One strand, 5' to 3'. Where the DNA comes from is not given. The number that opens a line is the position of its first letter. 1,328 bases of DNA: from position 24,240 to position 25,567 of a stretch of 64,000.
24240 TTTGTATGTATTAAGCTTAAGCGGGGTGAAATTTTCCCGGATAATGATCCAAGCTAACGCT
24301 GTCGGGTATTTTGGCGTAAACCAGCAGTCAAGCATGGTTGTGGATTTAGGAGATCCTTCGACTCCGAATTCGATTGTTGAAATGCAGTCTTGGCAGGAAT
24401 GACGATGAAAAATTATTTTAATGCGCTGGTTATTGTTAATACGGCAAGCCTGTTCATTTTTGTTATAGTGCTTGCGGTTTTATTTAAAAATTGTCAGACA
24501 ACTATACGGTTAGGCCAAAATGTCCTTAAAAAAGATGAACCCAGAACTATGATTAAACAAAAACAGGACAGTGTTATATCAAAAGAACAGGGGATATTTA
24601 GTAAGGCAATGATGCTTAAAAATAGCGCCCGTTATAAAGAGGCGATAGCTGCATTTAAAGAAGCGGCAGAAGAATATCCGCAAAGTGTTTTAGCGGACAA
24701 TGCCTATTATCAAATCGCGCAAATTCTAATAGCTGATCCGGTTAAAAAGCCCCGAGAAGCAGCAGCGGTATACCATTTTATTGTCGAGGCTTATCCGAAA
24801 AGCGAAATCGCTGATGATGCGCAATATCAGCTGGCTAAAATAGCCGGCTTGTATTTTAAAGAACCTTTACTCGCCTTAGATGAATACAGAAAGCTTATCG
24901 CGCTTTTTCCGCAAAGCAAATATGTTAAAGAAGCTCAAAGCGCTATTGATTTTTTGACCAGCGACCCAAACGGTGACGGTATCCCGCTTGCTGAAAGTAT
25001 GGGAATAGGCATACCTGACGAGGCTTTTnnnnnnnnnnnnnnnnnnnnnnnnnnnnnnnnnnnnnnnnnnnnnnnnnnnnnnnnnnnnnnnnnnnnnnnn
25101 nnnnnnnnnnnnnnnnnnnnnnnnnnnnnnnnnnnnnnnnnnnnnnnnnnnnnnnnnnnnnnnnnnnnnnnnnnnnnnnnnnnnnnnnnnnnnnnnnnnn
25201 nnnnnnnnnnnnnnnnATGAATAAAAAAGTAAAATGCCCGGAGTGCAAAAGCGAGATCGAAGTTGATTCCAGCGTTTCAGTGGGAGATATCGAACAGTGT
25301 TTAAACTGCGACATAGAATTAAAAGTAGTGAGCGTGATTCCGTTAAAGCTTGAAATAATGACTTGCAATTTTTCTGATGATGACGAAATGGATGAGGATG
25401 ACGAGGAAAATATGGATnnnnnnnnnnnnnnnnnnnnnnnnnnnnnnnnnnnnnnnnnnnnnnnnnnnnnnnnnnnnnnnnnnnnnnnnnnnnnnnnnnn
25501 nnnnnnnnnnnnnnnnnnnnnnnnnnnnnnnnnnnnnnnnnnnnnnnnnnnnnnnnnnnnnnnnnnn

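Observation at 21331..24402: Minor-pilin cluster ending in a PilX-N/FG-GAP beta-propeller fusion that carries a frameshift near 24155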

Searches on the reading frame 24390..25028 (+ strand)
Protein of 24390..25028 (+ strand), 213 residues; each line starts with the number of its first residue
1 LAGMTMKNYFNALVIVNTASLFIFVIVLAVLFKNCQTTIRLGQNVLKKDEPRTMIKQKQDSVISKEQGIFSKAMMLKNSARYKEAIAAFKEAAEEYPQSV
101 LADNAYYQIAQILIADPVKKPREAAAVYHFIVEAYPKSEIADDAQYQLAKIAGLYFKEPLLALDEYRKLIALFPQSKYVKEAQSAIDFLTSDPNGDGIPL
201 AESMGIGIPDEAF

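Call 5: search_protein_families(library=pfam, max_evalue=0.1, proteins=[window:24390-25028:+])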
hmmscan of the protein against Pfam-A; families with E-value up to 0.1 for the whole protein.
window:24390-25028:+ (213 aa): 8 families
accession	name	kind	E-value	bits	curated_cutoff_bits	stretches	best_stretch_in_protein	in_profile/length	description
PF13174.12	TPR_6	-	5e-08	33.5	26.3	1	73-99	7-33/33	Tetratricopeptide repeat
PF13525.12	YfiO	-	1.1e-05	25.7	25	1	67-189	6-136/203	Outer membrane lipoprotein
PF13428.12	TPR_14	-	6e-05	23.8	23.5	1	73-106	8-41/44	Tetratricopeptide repeat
PF07719.23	TPR_2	-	0.00057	20.3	27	1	71-98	6-33/34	Tetratricopeptide repeat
PF24575.1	TPR_Slam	-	0.00069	20.5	35.2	1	70-117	51-95/104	Surface lipoprotein assembly modifier, N-terminal TPR repeats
PF13512.12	TPR_18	-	0.0059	17.2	21.9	0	162-184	121-143/145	Tetratricopeptide repeat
PF13181.12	TPR_8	-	0.061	14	25.7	1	70-98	5-33/34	Tetratricopeptide repeat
PF14559.12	TPR_19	-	0.078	13.8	25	1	81-115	6-37/68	Tetratricopeptide repeat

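Call 6: search_protein_families(library=ncbifam, max_evalue=0.1, proteins=[window:24390-25028:+])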
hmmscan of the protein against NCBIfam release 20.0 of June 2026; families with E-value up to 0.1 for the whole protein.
window:24390-25028:+ (213 aa): 8 families
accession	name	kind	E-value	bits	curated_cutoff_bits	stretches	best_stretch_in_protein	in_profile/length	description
TIGR02795.1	tol_pal_ybgF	equivalog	5.9e-13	49.5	90.1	1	70-185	6-118/119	tol-pal system protein YbgF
TIGR03302.1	OM_YfiO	subfamily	2.3e-12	46.9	81.4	1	21-190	3-162/239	outer membrane protein assembly factor BamD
NF008068.0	PRK10803.1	equivalog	4.9e-09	36.5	383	1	73-186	149-260/263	cell division protein CpoB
NF052312.1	T9SS_PorW_SprE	equivalog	3.4e-07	29.3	250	2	56-141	535-619/716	type IX secretion system periplasmic lipoprotein PorW/SprE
NF011563.0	PRK14987.1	equivalog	0.0022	17.3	433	1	50-98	191-239/331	gluconate operon transcriptional repressor GntR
NF053607.1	CHU_0125_OmpA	equivalog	0.0024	16.4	620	1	21-184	5-167/639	CHU_0125 family OmpA-like outer membrane integrity protein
NF053852.1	vesicle_Bd0635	exception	0.0029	17.3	250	1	79-151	151-221/223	CpoB-like predatory vesicle lipoprotein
TIGR01781.1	Trep_dent_lipo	paralog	0.025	13.7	294.45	1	21-83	7-72/412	clustered-type lipoprotein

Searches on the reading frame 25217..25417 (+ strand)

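Call 65: search_protein_families(library=pfam, max_evalue=0.001, proteins=[window:25217-25417:+])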
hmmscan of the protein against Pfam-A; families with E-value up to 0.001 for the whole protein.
window:25217-25417:+ (67 aa): 1 family
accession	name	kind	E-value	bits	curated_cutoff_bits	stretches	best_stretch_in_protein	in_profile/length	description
PF21344.3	Zn_ribbon_LysW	-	7.2e-10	38.8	27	1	5-46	1-42/46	Alpha-aminoadipate carrier protein LysW-like, globular domain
